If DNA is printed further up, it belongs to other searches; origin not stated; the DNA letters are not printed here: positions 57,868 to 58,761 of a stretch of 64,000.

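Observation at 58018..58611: Cys-rich protein with a poly-Asp/Glu C-terminal tail, translationally coupled to the alarmone hydrolase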

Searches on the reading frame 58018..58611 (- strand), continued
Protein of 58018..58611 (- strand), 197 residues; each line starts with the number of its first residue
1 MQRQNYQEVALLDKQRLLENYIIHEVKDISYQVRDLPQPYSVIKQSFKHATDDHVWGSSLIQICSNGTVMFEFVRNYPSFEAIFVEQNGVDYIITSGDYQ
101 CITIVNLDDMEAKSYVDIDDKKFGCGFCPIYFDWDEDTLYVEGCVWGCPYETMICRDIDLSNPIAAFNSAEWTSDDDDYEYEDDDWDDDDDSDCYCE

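Call 84: search_protein_families(library=padloc, alignment_id=A6, max_evalue=0.00001)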
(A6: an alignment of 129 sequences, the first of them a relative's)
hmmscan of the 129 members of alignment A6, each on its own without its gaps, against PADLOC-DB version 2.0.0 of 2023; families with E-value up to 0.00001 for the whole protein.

A. member 1, L012:712-1020:+ (103 aa): 0 families

B. families by the number of members that match (of 129 scanned): 105 families (the first 25 are shown)
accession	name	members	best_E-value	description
PDLC01995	RtcR_PspF2--CARF_AAA_HTH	2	7.6e-99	-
PDLC01994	RtcR_PspF1--CARF_AAA_HTH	2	3.2e-50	-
PDLC01993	RtcR--CARF_AAA_HTH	2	1.2e-49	-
PDLC04547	PDC-M26A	2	4.1e-40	-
PDLC02862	DpdF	2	4.5e-25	DpdF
PDLC02707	PbeA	2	1.1e-22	PbeA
PDLC02861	DpdF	1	5.9e-215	DpdF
PDLC02864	DpdF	1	1.8e-198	DpdF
PDLC03659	mREase_IV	1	5e-189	Type IV methyl-directed restriction enzyme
PDLC02870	DpdF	1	2.6e-135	DpdF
PDLC03297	MTase_II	1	3.9e-107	Type II methyltransferase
PDLC03928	PsyrT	1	7.9e-102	-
PDLC02865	DpdF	1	2.9e-94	DpdF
PDLC03418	REase_II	1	3.9e-91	Type II restriction enzyme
PDLC04042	PD-T4-6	1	3.4e-79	-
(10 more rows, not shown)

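Call 85: search_protein_families(library=pfam, alignment_id=A6, max_evalue=0.00001)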
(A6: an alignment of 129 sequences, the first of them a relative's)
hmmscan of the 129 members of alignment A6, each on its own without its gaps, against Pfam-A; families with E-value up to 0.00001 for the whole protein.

A. member 1, L012:712-1020:+ (103 aa): 0 families

B. families by the number of members that match (of 129 scanned): 124 families (the first 25 are shown)
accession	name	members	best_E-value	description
PF13646.12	HEAT_2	3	1.2e-24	HEAT repeats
PF13191.12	AAA_16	3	5e-08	AAA ATPase domain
PF03825.22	Nuc_H_symport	2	5.2e-109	Nucleoside H+ symporter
PF00890.30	FAD_binding_2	2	2.5e-98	FAD binding domain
PF00158.32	Sigma54_activat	2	4.1e-64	Sigma-54 interaction domain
PF12832.13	MFS_1_like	2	1.1e-42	MFS_1 like family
PF04851.21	ResIII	2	5.1e-29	Type III restriction enzyme, res subunit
PF00270.35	DEAD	2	2.6e-25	DEAD/DEAH box helicase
PF14532.12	Sigma54_activ_2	2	4.6e-22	Sigma-54 interaction domain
PF02518.31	HATPase_c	2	8.5e-22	Histidine kinase-, DNA gyrase B-, and HSP90-like ATPase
PF00271.37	Helicase_C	2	1.1e-20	Helicase conserved C-terminal domain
PF00072.30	Response_reg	2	1.8e-20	Response regulator receiver domain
PF02985.28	HEAT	2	4.9e-19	HEAT repeat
PF16697.10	Yop-YscD_cpl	2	2e-18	Inner membrane component of T3SS, cytoplasmic domain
PF13401.12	AAA_22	2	8.3e-18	AAA domain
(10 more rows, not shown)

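Call 86: search_protein_families(library=padloc, proteins=[L029:5673-7922:+, L029:11990-14131:-, L029:3525-5210:+, L029:152-1954:+, L028:10913-13276:-, L028:13273-14889:+, L029:10704-11915:-, L017:21-2162:+, L030:4794-6701:-, L030:1469-3322:-], max_evalue=1e-10)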
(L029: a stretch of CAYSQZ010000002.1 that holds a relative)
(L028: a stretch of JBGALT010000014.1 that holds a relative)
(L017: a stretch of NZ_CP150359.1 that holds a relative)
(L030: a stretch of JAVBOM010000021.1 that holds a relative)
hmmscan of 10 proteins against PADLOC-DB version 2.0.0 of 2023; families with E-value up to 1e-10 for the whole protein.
L029:5673-7922:+ (750 aa): 0 families

L029:11990-14131:- (713 aa): 0 families

L029:3525-5210:+ (562 aa): 0 families

L029:152-1954:+ (601 aa): 0 families

L028:10913-13276:- (787 aa): 3 families
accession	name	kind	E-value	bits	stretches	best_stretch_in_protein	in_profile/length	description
PDLC01995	RtcR_PspF2--CARF_AAA_HTH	-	1.2e-92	309.6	1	467-783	161-480/481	-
PDLC01994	RtcR_PspF1--CARF_AAA_HTH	-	3.2e-50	169.6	1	475-778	162-465/468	-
PDLC01993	RtcR--CARF_AAA_HTH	-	1.2e-49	167.1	1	490-765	198-488/523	-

L028:13273-14889:+ (539 aa): 0 families

L029:10704-11915:- (403 aa): 0 families

L017:21-2162:+ (714 aa): 7 families
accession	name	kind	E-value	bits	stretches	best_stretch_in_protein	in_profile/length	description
PDLC03659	mREase_IV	-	5e-189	628.3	1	2-711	246-941/945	Type IV methyl-directed restriction enzyme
PDLC03658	mREase_IV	-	9.9e-57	190.3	1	1-327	248-565/953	Type IV methyl-directed restriction enzyme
PDLC02707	PbeA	-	1.1e-22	78.4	1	215-320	525-630/672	PbeA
PDLC02704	PbeA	-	1.1e-18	65.1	0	234-321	558-645/682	PbeA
PDLC03047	REase_I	-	8.4e-12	41.6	0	2-127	370-493/1107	Type I restriction enzyme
PDLC02705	PbeA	-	3.4e-11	40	0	204-321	516-634/691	PbeA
PDLC03049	REase_I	-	6.9e-11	38.9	0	3-320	195-539/807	Type I restriction enzyme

L030:4794-6701:- (635 aa): 0 families

L030:1469-3322:- (617 aa): 0 families
